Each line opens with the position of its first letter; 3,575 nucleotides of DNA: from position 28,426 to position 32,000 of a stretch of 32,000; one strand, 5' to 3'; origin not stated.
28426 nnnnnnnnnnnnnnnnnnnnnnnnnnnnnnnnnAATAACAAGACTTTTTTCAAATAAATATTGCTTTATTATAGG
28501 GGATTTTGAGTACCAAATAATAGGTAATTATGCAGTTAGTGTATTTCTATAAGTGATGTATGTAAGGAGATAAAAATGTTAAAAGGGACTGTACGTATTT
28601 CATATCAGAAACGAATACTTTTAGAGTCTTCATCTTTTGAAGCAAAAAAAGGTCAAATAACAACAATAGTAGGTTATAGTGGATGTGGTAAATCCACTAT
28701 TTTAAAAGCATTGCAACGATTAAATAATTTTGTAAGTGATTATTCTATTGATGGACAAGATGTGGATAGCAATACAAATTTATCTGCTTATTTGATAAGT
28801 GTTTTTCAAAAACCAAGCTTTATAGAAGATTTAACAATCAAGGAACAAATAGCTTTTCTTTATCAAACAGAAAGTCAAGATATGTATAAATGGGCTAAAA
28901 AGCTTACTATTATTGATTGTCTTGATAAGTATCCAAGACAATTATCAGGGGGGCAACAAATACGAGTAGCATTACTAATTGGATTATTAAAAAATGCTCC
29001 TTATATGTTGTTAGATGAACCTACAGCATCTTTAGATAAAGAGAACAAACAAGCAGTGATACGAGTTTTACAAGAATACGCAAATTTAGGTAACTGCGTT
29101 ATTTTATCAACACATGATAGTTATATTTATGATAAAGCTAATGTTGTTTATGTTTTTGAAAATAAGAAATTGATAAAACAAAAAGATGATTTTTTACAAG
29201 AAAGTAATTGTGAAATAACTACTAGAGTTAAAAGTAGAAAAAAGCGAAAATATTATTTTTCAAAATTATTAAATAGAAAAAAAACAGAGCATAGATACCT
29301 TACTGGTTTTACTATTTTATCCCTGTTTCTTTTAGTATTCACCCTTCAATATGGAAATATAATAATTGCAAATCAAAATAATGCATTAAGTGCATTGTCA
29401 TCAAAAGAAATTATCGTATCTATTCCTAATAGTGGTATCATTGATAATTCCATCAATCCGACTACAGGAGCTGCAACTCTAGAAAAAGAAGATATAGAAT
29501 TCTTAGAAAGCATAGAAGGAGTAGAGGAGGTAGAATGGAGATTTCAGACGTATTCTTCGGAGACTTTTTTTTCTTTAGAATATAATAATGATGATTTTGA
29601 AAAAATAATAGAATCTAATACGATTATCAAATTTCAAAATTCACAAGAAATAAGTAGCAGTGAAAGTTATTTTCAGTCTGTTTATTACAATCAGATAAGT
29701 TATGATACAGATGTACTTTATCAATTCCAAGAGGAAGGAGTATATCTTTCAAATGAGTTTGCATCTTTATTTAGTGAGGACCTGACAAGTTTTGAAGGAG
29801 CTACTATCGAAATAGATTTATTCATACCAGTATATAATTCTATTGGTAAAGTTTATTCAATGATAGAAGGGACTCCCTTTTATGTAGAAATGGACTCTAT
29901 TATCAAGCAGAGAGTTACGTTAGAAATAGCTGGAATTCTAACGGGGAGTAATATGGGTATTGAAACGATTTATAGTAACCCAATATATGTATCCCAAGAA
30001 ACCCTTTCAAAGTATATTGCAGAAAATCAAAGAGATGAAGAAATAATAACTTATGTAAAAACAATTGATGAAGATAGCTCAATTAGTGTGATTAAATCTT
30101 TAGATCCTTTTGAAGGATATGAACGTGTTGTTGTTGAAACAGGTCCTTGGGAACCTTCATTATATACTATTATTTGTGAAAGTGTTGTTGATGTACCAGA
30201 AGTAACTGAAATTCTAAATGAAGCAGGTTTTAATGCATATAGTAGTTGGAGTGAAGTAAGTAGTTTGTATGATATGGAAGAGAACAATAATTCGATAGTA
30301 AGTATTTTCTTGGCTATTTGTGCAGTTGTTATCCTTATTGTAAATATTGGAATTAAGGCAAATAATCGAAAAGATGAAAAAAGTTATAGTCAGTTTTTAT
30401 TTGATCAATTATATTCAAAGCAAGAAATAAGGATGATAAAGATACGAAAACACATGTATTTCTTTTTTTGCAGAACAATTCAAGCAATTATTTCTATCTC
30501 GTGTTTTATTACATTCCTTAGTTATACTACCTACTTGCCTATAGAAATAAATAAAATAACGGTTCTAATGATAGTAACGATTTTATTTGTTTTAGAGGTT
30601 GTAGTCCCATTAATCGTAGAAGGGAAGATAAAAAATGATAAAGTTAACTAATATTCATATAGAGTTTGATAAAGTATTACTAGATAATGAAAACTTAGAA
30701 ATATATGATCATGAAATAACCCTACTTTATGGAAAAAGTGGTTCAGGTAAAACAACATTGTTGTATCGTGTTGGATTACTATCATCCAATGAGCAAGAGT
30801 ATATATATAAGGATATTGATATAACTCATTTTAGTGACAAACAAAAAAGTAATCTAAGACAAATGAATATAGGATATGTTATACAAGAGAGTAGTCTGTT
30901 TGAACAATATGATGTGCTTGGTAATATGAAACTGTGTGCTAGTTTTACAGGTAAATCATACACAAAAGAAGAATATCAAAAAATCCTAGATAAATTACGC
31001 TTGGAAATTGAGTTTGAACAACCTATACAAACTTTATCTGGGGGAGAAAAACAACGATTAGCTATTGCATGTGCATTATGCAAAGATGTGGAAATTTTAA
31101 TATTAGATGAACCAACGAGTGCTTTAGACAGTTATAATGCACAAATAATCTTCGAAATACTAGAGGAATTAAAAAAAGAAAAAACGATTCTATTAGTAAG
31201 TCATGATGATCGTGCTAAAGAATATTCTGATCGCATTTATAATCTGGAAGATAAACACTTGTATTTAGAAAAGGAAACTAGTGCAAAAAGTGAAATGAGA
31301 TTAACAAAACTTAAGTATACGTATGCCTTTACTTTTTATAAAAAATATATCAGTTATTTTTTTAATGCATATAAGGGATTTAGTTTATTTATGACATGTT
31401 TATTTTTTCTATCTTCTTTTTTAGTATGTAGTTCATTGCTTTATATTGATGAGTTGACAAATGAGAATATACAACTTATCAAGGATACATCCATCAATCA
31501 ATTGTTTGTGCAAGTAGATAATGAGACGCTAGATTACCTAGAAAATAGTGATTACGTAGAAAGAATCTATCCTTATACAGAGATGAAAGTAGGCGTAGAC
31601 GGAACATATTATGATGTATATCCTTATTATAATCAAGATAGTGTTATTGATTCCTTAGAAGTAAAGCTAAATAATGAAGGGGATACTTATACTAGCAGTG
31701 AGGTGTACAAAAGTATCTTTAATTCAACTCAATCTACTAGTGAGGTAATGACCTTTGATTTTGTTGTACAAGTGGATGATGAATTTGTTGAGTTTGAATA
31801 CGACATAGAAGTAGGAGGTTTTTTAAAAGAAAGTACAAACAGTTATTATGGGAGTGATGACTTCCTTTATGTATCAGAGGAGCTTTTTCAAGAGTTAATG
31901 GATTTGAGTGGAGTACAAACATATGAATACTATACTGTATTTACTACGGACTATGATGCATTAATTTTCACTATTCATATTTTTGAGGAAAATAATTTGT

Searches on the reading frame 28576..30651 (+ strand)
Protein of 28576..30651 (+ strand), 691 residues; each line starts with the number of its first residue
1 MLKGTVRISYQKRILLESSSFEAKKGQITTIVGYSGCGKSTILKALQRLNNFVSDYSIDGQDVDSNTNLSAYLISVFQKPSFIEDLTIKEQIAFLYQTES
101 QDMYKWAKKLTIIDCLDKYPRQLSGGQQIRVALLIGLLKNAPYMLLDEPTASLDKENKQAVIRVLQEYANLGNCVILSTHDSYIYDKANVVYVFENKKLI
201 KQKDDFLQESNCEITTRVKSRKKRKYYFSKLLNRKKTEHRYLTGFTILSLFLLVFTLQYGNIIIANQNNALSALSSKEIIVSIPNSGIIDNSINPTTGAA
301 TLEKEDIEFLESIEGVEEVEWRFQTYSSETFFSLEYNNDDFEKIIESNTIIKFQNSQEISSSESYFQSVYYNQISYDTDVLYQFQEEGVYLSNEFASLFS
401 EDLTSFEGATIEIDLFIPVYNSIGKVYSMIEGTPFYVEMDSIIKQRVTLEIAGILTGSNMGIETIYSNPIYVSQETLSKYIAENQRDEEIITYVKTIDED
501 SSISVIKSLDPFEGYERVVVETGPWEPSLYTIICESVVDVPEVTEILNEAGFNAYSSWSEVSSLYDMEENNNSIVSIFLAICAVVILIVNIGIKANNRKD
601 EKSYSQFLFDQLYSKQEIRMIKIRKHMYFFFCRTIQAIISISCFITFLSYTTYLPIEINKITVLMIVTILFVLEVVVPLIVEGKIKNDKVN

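Call 5: search_protein_families(library=pfam, proteins=[window:28576-30651:+], max_evalue=0.1)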
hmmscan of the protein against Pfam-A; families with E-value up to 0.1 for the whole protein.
window:28576-30651:+ (691 aa): 12 families
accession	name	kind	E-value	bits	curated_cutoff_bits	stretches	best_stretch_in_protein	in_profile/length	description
PF00005.33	ABC_tran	-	2e-25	90.4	25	1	17-151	2-137/137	ABC transporter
PF13304.12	AAA_21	-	1.8e-10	41.8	27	2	120-184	235-302/304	AAA domain, putative AbiEii toxin, Type IV TA system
PF02463.25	SMC_N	-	2e-10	40.9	40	1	27-194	25-212/220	RecF/RecN/SMC N terminal domain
PF13238.12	AAA_18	-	7.6e-05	23.6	29.4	1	31-70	3-38/128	AAA domain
PF03215.21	Rad17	-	0.00052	20.5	23.8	1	16-69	35-88/186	Rad17 P-loop domain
PF13555.12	AAA_29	-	0.0013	18.9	27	1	24-49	20-45/61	P-loop containing region of AAA domain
PF03193.22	RsgA_GTPase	-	0.0058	16.9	30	1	25-48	105-128/174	RsgA GTPase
PF18668.6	Tail_spike_N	-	0.013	16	25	1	78-108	12-42/70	Tail spike TSP1/Gp66 receptor binding N-terminal domain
PF13401.12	AAA_22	-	0.015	16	27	1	25-51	4-30/130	AAA domain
PF01926.29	MMR_HSR1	-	0.033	14.8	21.9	0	30-58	3-31/113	50S ribosome-binding GTPase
PF13191.12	AAA_16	-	0.039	14.9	32.6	1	26-50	24-49/167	AAA ATPase domain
PF21523.3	ParM_N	-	0.043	14.3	27.4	0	449-523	45-122/159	Plasmid segregation protein ParM, C-terminal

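Call 6: search_protein_families(library=ncbifam, proteins=[window:28576-30651:+], max_evalue=0.1)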
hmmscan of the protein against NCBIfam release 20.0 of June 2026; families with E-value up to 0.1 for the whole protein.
window:28576-30651:+ (691 aa): 190 families (the best 25 are shown)
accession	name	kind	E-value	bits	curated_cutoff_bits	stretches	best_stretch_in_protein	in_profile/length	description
TIGR03608.1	L_ocin_972_ABC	subfamily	3.3e-36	124.7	254.85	1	6-191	4-203/206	putative bacteriocin export ABC transporter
TIGR02857.1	CydD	equivalog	1.2e-26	93.8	435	1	6-191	327-526/529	thiol reductant ABC exporter subunit CydD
NF000355.4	ribo_prot_ABC_F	equivalog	1.9e-25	89.7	380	1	5-208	7-201/499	ribosomal protection-like ABC-F family protein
TIGR02673.1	FtsE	equivalog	2.8e-25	89.3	264.85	1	6-189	7-204/214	cell division ATP-binding protein FtsE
TIGR02982.1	heterocyst_DevA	subfamily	6.9e-24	84.6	295.8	1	12-197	17-217/220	ABC exporter ATP-binding subunit, DevA family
NF007027.0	PRK09493.1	equivalog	5.3e-23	81.6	379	1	9-202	10-216/240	glutamine ABC transporter ATP-binding protein GlnQ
NF007601.2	PRK10247.1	equivalog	3.6e-22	78.8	292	1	6-188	7-198/204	iron efflux ABC transporter ATP-binding subunit FetA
TIGR00972.1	3a0107s01c2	equivalog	4.9e-22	78.5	343.2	1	6-182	7-203/248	phosphate ABC transporter ATP-binding protein PstB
TIGR04520.1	ECF_ATPase_1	equivalog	5.5e-22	78.5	315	1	9-203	9-218/269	energy-coupling factor transporter ATPase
TIGR02315.1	ABC_phnC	equivalog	8.4e-22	77.8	266.1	1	9-181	10-205/243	phosphonate ABC transporter ATP-binding protein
TIGR03265.1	PhnT2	equivalog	1.4e-21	77.1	457.7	1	9-181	13-194/353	putative 2-aminoethylphosphonate ABC transporter ATP-binding protein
TIGR00968.1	3a0106s01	subfamily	1.8e-21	76.8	342.75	1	9-200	9-210/237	sulfate ABC transporter ATP-binding protein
NF008364.0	PRK11160.1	equivalog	3.5e-21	75.4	630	1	6-204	344-557/575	heme ABC transporter ATP-binding protein/permease CydC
TIGR04521.1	ECF_ATPase_2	equivalog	4.2e-21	75.3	330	1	15-206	20-230/279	energy-coupling factor transporter ATPase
NF007826.0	PRK10535.1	equivalog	5e-21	74.6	966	1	15-216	23-238/648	macrolide ABC transporter ATP-binding protein/permease MacB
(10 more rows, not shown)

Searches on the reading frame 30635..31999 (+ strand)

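Call 32: search_protein_families(library=pfam, proteins=[window:30635-31999:+], max_evalue=1)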
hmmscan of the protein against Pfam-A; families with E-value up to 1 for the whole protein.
window:30635-31999:+ (455 aa): 18 families
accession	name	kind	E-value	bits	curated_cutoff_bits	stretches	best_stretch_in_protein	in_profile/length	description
PF00005.33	ABC_tran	-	2.5e-26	93.3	25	1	16-162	1-137/137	ABC transporter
PF02463.25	SMC_N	-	7.9e-12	45.5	40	1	5-205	3-212/220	RecF/RecN/SMC N terminal domain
PF13304.12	AAA_21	-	1.6e-08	35.5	27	2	128-192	232-300/304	AAA domain, putative AbiEii toxin, Type IV TA system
PF13401.12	AAA_22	-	0.00054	20.7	27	1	26-164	5-96/130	AAA domain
PF13555.12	AAA_29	-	0.00072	19.7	27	1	17-43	13-39/61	P-loop containing region of AAA domain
PF25199.1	nSTAND_NTPase5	-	0.0016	18.7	34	1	27-51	42-66/145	Novel STAND NTPase 5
PF00270.35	DEAD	-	0.0028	17.8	26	1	31-189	19-157/167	DEAD/DEAH box helicase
PF13558.12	SbcC_Walker_B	-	0.0087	16.7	27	1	126-177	25-89/90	SbcC/RAD50-like, Walker B motif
PF13481.12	AAA_25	-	0.018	15.1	27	1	25-45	32-52/195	AAA domain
PF13479.12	AAA_24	-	0.04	14.2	27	1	30-46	6-22/195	AAA domain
PF12775.13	AAA_7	-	0.04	13.9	25.8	1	26-68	33-74/181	P-loop containing dynein motor region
PF04230.19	PS_pyruv_trans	-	0.041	14.2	25.3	1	150-261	169-258/280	Polysaccharide pyruvyl transferase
PF03266.21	NTPase_1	-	0.051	13.9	23.9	0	143-210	88-153/168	NTPase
PF05729.18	NACHT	-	0.061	13.6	26.7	1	29-48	3-22/167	NACHT domain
PF13191.12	AAA_16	-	0.067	14.1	32.6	1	27-44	25-42/167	AAA ATPase domain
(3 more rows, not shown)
